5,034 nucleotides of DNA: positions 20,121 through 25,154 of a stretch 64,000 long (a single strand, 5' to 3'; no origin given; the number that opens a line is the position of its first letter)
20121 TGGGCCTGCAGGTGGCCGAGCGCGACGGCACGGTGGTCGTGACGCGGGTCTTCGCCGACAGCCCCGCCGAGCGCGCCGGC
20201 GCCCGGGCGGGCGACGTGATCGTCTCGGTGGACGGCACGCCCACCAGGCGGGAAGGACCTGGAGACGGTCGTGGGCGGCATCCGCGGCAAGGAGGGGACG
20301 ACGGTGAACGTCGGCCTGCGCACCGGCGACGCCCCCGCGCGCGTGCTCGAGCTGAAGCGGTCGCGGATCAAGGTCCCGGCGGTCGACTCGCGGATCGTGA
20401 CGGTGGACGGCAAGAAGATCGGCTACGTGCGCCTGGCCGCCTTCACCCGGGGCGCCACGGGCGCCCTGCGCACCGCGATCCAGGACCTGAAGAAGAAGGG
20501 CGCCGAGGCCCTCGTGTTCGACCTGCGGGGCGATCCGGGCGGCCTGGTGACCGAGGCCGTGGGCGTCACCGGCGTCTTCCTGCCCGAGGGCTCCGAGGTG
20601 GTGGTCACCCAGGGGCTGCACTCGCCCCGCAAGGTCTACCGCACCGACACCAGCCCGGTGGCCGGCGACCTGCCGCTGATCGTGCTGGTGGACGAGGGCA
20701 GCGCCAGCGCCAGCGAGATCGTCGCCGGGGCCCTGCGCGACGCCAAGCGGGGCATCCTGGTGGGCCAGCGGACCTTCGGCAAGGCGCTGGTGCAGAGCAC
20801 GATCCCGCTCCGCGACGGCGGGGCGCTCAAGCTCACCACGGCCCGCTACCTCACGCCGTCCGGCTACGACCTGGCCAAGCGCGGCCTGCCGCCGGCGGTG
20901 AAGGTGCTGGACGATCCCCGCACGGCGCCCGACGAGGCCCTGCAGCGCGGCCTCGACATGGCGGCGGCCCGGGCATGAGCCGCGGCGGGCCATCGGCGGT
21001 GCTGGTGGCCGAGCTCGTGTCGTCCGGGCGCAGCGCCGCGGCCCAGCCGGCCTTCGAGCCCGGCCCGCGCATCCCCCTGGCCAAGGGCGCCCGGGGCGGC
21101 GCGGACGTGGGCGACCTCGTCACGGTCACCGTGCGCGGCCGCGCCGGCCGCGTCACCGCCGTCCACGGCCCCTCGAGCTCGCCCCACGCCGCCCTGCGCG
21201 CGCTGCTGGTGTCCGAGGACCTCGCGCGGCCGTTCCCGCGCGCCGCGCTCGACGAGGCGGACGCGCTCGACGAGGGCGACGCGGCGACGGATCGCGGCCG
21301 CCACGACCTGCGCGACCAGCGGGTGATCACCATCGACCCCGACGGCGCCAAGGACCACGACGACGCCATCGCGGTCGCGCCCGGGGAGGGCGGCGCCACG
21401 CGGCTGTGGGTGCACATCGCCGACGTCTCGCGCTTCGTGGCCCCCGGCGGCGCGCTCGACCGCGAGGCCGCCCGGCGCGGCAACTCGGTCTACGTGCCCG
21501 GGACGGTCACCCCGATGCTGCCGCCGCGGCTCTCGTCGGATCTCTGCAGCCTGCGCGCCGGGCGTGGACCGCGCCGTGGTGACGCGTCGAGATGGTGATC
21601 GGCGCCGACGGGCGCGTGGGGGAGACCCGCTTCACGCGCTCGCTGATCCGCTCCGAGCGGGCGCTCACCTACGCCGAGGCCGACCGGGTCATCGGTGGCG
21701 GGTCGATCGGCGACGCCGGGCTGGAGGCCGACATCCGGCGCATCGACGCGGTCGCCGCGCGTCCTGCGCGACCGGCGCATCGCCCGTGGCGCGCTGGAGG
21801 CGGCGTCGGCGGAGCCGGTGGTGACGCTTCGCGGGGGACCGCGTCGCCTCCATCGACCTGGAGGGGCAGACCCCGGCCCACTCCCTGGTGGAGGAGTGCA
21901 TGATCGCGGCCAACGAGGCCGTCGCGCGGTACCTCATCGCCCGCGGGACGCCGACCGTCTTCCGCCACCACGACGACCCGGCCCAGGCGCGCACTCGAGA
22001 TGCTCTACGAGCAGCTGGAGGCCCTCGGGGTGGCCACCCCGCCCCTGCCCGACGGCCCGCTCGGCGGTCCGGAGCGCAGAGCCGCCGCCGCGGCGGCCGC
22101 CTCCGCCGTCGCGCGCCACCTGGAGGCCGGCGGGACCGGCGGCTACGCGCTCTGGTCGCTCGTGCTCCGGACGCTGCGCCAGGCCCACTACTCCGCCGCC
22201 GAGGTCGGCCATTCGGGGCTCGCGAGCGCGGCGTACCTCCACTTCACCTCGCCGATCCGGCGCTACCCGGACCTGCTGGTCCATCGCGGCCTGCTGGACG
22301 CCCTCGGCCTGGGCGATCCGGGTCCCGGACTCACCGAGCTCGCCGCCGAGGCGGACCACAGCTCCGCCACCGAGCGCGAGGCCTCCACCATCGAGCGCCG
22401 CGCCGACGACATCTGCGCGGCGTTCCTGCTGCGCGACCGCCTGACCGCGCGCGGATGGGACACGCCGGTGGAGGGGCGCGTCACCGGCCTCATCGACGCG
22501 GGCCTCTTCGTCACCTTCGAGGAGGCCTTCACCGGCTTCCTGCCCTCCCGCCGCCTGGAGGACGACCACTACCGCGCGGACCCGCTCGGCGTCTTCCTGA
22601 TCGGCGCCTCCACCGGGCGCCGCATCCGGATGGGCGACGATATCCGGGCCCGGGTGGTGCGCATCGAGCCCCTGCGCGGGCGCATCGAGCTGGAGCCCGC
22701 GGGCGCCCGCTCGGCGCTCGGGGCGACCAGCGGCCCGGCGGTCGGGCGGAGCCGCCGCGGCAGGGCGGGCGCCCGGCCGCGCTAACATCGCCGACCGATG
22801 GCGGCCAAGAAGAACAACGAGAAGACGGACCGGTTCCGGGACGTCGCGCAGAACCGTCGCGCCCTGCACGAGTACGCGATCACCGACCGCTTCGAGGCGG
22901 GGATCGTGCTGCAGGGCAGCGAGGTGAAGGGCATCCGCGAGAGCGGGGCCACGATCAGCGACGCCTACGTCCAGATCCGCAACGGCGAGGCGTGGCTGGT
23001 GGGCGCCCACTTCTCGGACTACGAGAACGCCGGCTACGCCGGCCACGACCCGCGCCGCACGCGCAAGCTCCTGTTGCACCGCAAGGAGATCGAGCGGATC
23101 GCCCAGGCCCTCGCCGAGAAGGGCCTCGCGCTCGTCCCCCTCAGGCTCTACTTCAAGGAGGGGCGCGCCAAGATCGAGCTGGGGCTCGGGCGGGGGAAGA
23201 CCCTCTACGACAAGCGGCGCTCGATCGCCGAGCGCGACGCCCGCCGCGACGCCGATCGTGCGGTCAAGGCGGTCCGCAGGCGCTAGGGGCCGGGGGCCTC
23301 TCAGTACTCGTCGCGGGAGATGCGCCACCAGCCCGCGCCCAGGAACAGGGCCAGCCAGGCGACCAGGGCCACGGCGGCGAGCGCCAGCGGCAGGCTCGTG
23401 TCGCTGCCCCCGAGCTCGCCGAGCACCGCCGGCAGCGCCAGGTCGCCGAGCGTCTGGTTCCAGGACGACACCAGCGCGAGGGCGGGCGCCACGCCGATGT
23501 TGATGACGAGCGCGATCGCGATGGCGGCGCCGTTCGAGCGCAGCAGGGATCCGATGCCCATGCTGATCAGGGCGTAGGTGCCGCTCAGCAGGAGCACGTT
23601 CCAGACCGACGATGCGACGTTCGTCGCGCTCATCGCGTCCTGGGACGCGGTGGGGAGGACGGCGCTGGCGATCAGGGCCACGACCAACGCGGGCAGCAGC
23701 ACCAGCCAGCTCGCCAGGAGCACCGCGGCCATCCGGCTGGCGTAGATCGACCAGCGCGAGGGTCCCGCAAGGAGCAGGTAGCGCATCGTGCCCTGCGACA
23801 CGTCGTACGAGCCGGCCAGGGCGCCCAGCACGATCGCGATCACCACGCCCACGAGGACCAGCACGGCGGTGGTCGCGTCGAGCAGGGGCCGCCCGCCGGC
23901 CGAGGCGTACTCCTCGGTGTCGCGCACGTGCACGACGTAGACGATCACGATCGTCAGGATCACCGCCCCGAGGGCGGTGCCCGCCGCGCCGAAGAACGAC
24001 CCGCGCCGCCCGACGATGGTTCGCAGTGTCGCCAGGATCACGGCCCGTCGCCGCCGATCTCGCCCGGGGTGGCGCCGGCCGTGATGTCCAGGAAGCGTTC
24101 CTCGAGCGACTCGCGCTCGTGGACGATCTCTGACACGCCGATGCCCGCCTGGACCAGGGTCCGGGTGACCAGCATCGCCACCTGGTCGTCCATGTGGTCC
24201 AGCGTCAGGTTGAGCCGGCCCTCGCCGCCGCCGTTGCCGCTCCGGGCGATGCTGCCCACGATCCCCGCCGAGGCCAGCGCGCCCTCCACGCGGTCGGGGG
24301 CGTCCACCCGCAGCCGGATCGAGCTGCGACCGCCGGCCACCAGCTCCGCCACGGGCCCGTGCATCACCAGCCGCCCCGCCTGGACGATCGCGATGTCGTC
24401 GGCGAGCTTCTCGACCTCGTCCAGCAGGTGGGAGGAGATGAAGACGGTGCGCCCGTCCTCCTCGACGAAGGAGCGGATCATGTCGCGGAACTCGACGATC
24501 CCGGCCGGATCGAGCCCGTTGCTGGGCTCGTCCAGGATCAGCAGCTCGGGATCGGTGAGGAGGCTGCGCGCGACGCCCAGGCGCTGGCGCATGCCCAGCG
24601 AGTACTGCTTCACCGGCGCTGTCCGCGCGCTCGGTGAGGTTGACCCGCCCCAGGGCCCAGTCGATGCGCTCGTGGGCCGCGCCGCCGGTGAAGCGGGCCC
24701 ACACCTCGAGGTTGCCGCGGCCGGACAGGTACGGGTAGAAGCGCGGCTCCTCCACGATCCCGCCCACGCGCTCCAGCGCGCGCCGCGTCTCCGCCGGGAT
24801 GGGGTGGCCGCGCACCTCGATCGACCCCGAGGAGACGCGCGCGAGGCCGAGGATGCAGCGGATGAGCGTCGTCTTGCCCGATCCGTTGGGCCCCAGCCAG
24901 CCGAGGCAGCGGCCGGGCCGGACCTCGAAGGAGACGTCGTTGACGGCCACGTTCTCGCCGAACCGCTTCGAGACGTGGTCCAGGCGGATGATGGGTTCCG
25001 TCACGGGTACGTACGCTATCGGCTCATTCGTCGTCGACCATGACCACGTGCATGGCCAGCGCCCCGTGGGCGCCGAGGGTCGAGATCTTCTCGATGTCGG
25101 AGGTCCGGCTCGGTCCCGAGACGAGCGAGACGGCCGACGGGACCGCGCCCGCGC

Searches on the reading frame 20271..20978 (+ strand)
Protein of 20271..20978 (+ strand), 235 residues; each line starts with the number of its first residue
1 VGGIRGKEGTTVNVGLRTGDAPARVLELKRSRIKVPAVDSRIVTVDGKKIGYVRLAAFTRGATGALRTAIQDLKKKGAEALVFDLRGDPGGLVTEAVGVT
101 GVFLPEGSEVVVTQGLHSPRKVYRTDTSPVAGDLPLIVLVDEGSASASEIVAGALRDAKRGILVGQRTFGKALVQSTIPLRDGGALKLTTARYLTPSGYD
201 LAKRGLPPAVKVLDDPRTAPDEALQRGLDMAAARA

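Call 7: search_protein_families(library=pfam, proteins=[window:20271-20978:+])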
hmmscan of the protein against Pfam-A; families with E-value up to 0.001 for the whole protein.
window:20271-20978:+ (235 aa): 1 family
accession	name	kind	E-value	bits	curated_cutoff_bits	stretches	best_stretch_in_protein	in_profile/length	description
PF03572.23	Peptidase_S41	-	8.6e-50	169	24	1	49-212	1-165/165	Peptidase family S41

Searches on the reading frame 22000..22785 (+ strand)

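Call 7: search_protein_families(library=pfam, proteins=[window:22000-22785:+])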
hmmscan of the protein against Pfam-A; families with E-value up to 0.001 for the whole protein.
window:22000-22785:+ (261 aa): 2 families
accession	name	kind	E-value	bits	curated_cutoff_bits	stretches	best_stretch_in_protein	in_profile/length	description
PF00773.25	RNB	-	7.1e-17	62.1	29.3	1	53-102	275-324/326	RNB domain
PF00575.29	S1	-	6.1e-06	27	22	1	157-231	8-71/74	S1 RNA binding domain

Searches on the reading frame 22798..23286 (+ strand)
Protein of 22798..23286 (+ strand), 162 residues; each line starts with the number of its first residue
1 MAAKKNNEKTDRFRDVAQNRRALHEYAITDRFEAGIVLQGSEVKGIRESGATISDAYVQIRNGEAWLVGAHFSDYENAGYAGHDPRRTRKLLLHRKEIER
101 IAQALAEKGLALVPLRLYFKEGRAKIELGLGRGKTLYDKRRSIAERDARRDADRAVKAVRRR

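Call 7: search_protein_families(library=pfam, proteins=[window:22798-23286:+])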
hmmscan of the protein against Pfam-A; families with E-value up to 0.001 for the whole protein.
window:22798-23286:+ (162 aa): 1 family
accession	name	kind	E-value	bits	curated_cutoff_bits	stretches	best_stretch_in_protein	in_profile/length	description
PF01668.23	SmpB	-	2e-56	190.3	27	1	16-157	1-142/143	SmpB protein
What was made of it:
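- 22798..23286 (+): smpB, the protein partner that binds the tmRNA elbow. Pfam SmpB E 2e-56 (call 7).
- On tmRNA, standard form (RF00023): Pfam SmpB E 2e-56 at 22798-23286 (call 7).
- Checked: smpB lies at 22798-23286 (Pfam SmpB, E 2e-56, call 7).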

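Call 9: find_encoding_contigs(protein=window:22798-23286:+, flank=10000, max_places=6)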
Protein window:22798-23286:+ (162 aa): no gene with exactly this product is on record in the collection.
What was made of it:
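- Tried and rejected: Exact look-up of the window's SmpB in the assembly index found no record (call 9).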

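Call 11: find_related_loci(query=window:22798-23283:+, collection=genome_contigs, flank=10000)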
Query window:22798-23283:+ (162 aa) in genome_contigs; peptide patterns used: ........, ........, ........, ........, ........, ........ (x = any residue, [..] = any of these).
599 stretches matched a pattern (row limit reached: there are more); 233 encode a relative of the query (tblastn E <= 1e-3); the best 80 are kept; 80 distinct loci.
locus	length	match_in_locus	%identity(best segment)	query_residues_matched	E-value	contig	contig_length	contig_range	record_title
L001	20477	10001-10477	93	1-162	6e-97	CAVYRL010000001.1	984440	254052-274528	MAG: uncultured Thermoleophilia bacterium isolate MFD05684.bin.1.307 genome assembly, contig: contig_23327, whole genome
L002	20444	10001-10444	96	11-158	4e-93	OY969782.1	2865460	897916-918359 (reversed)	MAG: Miltoncostaeaceae bacterium isolate MFD01275.bin.c.3 genome assembly, chromosome: 1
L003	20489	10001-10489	94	1-162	1e-91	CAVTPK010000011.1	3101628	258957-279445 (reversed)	MAG: uncultured Thermoleophilia bacterium isolate MFD00905.bin.2.2 genome assembly, contig: contig_8079, whole genome sh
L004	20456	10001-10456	89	2-153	3e-88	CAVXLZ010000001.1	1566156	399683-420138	MAG: uncultured Thermoleophilia bacterium isolate MFD02832.bin.2.110 genome assembly, contig: contig_10466, whole genome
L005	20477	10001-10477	91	1-159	5e-88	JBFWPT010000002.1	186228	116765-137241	MAG: Thermoleophilia bacterium isolate CA_2019_TPBF_166 NODE_749_length_186228_cov_20.052504_TPBF, whole genome shotgun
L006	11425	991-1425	91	4-151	5e-86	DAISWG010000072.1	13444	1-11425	MAG TPA_asm: Miltoncostaeaceae bacterium isolate CTOTU2304 NODE_2066_length_13444_cov_6.808350, whole genome shotgun seq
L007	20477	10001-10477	79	4-162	5e-81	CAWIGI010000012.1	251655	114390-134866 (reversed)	MAG: Miltoncostaeaceae bacterium isolate MFD05454.bin.1.194 genome assembly, contig: contig_34752, whole genome shotgun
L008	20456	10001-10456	67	6-157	2e-63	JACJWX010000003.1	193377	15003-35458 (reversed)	MAG: Actinomycetota bacterium isolate HK-STAS-ACTI-20 HK-STAS-ACTI-20_3, whole genome shotgun sequence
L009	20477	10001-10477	63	2-160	2e-62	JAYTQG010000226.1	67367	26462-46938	MAG: Thermoleophilia bacterium isolate GFS_4616 GFS_4616_225, whole genome shotgun sequence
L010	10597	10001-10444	57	14-161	4e-53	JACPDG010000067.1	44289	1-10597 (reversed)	MAG: Candidatus Rokuibacteriota bacterium isolate NC_groundwater_303_Ag_B-0.1um_71_19 S7_GD2017_3_B1_scaffold_392, whole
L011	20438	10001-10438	56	16-161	2e-51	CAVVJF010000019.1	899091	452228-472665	MAG: uncultured Candidatus Rokubacteria bacterium isolate MFD04850.bin.2.326 genome assembly, contig: contig_35840, whol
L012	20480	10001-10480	94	3-162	9e-90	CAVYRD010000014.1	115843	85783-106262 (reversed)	MAG: uncultured Thermoleophilia bacterium isolate MFD05942.bin.2.330 genome assembly, contig: contig_45350, whole genome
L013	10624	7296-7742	54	13-161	2e-50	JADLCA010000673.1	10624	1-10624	MAG: Candidatus Hydrogenedentota bacterium isolate SJ204 c_000001643986, whole genome shotgun sequence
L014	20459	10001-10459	54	7-158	1e-50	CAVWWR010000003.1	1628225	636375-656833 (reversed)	MAG: uncultured Acidimicrobiales bacterium isolate MFD03399.bin.2.90 genome assembly, contig: contig_11958, whole genome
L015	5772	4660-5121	53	7-159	2e-50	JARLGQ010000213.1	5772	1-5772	MAG: Acidimicrobiales bacterium isolate MAG_BO157 MetaBAT2_Bin_157_sub_Oxic_k141_1248118, whole genome shotgun sequence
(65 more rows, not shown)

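Call 38: search_protein_families(library=pfam, proteins=[L001:13792-15129:-, L001:15161-15613:-, L004:16327-17649:-, L012:17759-18724:+, L003:15480-15995:+, L003:16005-16343:-, L002:15122-15754:-, L006:7282-9912:+, L007:15273-15764:+, L007:15789-16373:-])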
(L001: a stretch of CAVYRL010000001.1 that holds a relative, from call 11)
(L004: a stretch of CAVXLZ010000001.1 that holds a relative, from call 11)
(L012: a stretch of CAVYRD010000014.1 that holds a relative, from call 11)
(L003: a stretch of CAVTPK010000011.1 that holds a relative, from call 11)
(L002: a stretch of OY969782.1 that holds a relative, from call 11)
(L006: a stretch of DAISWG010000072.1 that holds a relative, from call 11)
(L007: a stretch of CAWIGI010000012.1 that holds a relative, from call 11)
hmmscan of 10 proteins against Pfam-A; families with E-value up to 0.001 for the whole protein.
L001:13792-15129:- (445 aa): 1 family
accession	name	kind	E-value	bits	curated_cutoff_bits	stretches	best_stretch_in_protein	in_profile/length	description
PF00999.27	Na_H_Exchanger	-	1.4e-33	116.8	26.2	1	18-404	2-372/375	Sodium/hydrogen exchanger, transmembrane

L001:15161-15613:- (150 aa): 1 family
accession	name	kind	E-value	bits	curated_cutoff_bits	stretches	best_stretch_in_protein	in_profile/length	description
PF04055.27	Radical_SAM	-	4.2e-13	50.2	29.5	1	12-134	4-120/166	Radical SAM superfamily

L004:16327-17649:- (440 aa): 2 families
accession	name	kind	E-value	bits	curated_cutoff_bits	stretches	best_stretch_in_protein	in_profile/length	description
PF07804.18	HipA_C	-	2.1e-49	168.5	30.5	1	173-411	1-211/213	HipA-like C-terminal domain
PF13657.11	Couple_hipA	-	5.8e-18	65.7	22.5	1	10-119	3-98/99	HipA N-terminal domain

L012:17759-18724:+ (321 aa): 1 family
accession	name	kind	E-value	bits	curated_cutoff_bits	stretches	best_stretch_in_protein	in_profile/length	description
PF00892.27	EamA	-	2.4e-06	28.3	28.2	0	5-110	40-133/135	EamA-like transporter family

L003:15480-15995:+ (171 aa): 8 families
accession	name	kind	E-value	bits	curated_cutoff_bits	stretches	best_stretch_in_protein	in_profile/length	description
PF13649.12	Methyltransf_25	-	7.2e-17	62.3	27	1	10-104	2-97/97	Methyltransferase domain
PF08241.18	Methyltransf_11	-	2.8e-13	50.7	21.2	1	10-107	1-94/95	Methyltransferase domain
PF08242.18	Methyltransf_12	-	3.6e-13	50.5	30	1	10-106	1-98/98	Methyltransferase domain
PF13489.12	Methyltransf_23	-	1.8e-10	41.2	27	1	6-109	23-117/164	Methyltransferase domain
PF03848.20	TehB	-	8e-07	29.1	20.4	1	6-109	31-133/193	Tellurite resistance protein TehB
PF13847.12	Methyltransf_31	-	7.7e-06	26.1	27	1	8-108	6-109/145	Methyltransferase domain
PF05724.17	TPMT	-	9.8e-06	25.8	26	1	7-45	39-77/218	Thiopurine S-methyltransferase (TPMT)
PF05175.20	MTS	-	4.9e-05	23.5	23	1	7-113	33-143/170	Methyltransferase small domain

L003:16005-16343:- (112 aa): 4 families
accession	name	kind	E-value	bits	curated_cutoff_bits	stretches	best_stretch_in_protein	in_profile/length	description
PF07883.17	Cupin_2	-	2.3e-07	30.8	27.2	1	54-99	20-66/70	Cupin domain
PF05899.18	Cupin_3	-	2e-05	24.6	23.5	1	57-88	30-61/74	EutQ-like cupin domain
PF02311.25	AraC_binding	-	0.00089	19.4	21.1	0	55-93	26-65/135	AraC-like ligand binding domain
PF12852.13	Cupin_6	-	0.0009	19.5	26.7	0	18-96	9-78/183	Cupin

L002:15122-15754:- (210 aa): 9 families
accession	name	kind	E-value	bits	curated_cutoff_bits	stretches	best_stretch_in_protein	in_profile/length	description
PF13649.12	Methyltransf_25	-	1.2e-15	58.4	27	1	35-121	2-93/97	Methyltransferase domain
PF08242.18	Methyltransf_12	-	1.3e-12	48.8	30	1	35-130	1-97/98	Methyltransferase domain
PF08241.18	Methyltransf_11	-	2.6e-12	47.7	21.2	1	35-121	1-87/95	Methyltransferase domain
PF13489.12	Methyltransf_23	-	3.2e-07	30.7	27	1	26-133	18-116/164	Methyltransferase domain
PF13847.12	Methyltransf_31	-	1.4e-06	28.5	27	1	34-108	7-83/145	Methyltransferase domain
PF05724.17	TPMT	-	4.1e-05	23.8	26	1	34-73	41-80/218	Thiopurine S-methyltransferase (TPMT)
PF03848.20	TehB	-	0.00026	20.9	20.4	1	28-66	28-66/193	Tellurite resistance protein TehB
PF05175.20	MTS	-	0.00043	20.4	23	1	31-137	32-142/170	Methyltransferase small domain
PF05401.17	NodS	-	0.00049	20.4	24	1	32-108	45-115/201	Nodulation protein S (NodS)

L006:7282-9912:+ (876 aa): 3 families
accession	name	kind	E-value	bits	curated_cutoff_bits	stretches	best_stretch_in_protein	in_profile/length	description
PF17874.7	TPR_MalT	-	1.3e-48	166.5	45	1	455-781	4-333/336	MalT-like TPR region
PF00196.25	GerE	-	1.9e-14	53.4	23.5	1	816-871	2-57/57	Bacterial regulatory proteins, luxR family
PF08281.18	Sigma70_r4_2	-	1e-05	25.5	25.7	1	815-859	9-54/54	Sigma-70, region 4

L007:15273-15764:+ (163 aa): 0 families

L007:15789-16373:- (194 aa): 1 family
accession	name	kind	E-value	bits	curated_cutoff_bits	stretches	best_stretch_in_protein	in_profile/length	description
PF13376.11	OmdA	-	5.7e-23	81.1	25.6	1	131-189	2-60/60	Bacteriocin-protection, YdeI or OmpD-Associated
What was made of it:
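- Each relative has a different first downstream gene, including a HipA toxin in L004 (call 38).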

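Call 56: search_solved_structures(query=window:22798-23283:+, show_alignments=2, max_evalue=1e-10)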
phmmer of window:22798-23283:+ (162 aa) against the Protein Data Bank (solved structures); distinct sequences matched with E-value up to 1e-10: 15.
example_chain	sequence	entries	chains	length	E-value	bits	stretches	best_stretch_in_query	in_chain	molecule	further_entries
5zey_C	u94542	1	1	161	1.5e-42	148.7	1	13-155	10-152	SsrA-binding protein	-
1p6v_A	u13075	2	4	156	4.2e-40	140.7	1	9-157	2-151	SsrA-binding protein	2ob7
7ljp_A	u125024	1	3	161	8.7e-36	126.7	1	13-152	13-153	SsrA-binding protein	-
1k8h_A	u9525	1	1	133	1.2e-35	126.2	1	9-139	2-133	Small protein B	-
1j1h_A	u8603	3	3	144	5.3e-34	120.9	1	16-150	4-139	Small Protein B | SMALL PROTEIN B SMPB | SsrA-binding protein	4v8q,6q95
3iyq_B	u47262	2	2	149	7.6e-34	120.4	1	16-151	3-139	SsrA-binding protein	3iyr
1zc8_K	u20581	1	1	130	1.2e-33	119.7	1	9-136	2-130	SsrA-binding protein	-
6q98_5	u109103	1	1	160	5.8e-32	114.3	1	14-159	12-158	SsrA-binding protein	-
7acj_5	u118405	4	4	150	9.7e-32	113.6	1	16-159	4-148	SsrA-binding protein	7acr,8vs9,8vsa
7ac7_5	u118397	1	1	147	1.7e-31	112.7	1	16-159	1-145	SsrA-binding protein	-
7abz_5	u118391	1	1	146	2.8e-31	112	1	16-157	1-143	SsrA-binding protein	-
6q97_5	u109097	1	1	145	3.2e-31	111.9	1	16-157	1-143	SsrA-binding protein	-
2czj_A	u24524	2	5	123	2.1e-30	109.2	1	16-134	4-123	SsrA-binding protein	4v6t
1wjx_A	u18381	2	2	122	2.5e-30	108.9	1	16-134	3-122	SsrA-binding protein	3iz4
6q9a_5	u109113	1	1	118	6.3e-25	91.4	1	16-131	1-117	SsrA-binding protein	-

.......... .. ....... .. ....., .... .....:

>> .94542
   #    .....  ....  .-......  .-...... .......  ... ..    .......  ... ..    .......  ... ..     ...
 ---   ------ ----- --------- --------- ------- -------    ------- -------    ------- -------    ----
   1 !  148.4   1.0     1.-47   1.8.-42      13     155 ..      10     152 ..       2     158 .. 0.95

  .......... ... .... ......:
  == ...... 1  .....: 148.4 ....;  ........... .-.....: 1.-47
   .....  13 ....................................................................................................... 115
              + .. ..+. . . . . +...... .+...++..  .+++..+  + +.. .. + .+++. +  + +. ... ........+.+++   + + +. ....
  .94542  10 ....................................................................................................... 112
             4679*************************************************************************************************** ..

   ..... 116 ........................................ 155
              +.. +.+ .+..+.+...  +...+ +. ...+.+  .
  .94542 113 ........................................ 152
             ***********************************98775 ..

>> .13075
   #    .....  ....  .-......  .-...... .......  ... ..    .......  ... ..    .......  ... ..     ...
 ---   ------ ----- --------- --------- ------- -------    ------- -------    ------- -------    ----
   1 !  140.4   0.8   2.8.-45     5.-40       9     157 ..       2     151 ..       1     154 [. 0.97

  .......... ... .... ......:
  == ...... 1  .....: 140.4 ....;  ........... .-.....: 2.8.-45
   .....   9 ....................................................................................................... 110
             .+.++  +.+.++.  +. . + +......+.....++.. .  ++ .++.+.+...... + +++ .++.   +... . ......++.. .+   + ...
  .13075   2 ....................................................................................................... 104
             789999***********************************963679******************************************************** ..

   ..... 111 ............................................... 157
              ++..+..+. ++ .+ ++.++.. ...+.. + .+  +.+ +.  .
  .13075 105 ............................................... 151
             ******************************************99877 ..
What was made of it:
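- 22798..23286 (+): The closest solved structures are 5ZEY and 1P6V (call 56).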

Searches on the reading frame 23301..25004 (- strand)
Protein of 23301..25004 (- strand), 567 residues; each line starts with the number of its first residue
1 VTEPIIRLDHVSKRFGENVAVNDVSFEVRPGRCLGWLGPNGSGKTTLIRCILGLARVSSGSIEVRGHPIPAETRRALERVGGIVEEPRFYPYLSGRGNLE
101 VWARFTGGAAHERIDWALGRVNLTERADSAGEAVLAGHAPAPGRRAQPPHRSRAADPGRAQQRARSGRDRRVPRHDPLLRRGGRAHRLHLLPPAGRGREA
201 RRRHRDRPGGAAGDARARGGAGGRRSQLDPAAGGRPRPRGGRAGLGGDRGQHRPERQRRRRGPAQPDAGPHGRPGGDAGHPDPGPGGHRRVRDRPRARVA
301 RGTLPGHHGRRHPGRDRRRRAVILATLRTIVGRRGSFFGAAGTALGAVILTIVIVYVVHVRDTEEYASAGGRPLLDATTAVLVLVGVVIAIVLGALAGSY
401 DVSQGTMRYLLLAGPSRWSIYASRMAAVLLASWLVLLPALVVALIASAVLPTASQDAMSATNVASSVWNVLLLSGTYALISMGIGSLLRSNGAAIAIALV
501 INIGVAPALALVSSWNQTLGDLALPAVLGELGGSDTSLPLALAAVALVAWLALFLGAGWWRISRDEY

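Call 7: search_protein_families(library=pfam, proteins=[window:23301-25004:-])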
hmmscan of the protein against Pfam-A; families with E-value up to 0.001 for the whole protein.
window:23301-25004:- (567 aa): 3 families
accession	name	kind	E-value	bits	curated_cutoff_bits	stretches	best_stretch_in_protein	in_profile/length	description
PF00005.33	ABC_tran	-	1.6e-15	58.3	25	1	21-128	1-99/137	ABC transporter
PF12679.13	ABC2_membrane_2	-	1.1e-06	28.6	27.2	1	376-502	68-192/283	ABC-2 family transporter protein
PF13304.12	AAA_21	-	0.00071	20.2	27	0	38-60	6-33/304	AAA domain, putative AbiEii toxin, Type IV TA system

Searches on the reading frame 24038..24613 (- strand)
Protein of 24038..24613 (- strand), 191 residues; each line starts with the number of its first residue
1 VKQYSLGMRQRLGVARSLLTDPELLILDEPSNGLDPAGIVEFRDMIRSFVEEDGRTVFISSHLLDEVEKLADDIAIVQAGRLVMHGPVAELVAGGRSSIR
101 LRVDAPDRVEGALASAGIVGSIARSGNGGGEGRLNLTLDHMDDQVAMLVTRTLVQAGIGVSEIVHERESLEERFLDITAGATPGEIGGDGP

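Call 7: search_protein_families(library=pfam, proteins=[window:24038-24613:-])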
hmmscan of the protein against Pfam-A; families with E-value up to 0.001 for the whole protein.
window:24038-24613:- (191 aa): 2 families
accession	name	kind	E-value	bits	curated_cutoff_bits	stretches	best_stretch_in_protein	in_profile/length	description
PF00005.33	ABC_tran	-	3.7e-07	31.2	25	1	2-32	107-137/137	ABC transporter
PF13304.12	AAA_21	-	8e-07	29.8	27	1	3-62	237-298/304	AAA domain, putative AbiEii toxin, Type IV TA system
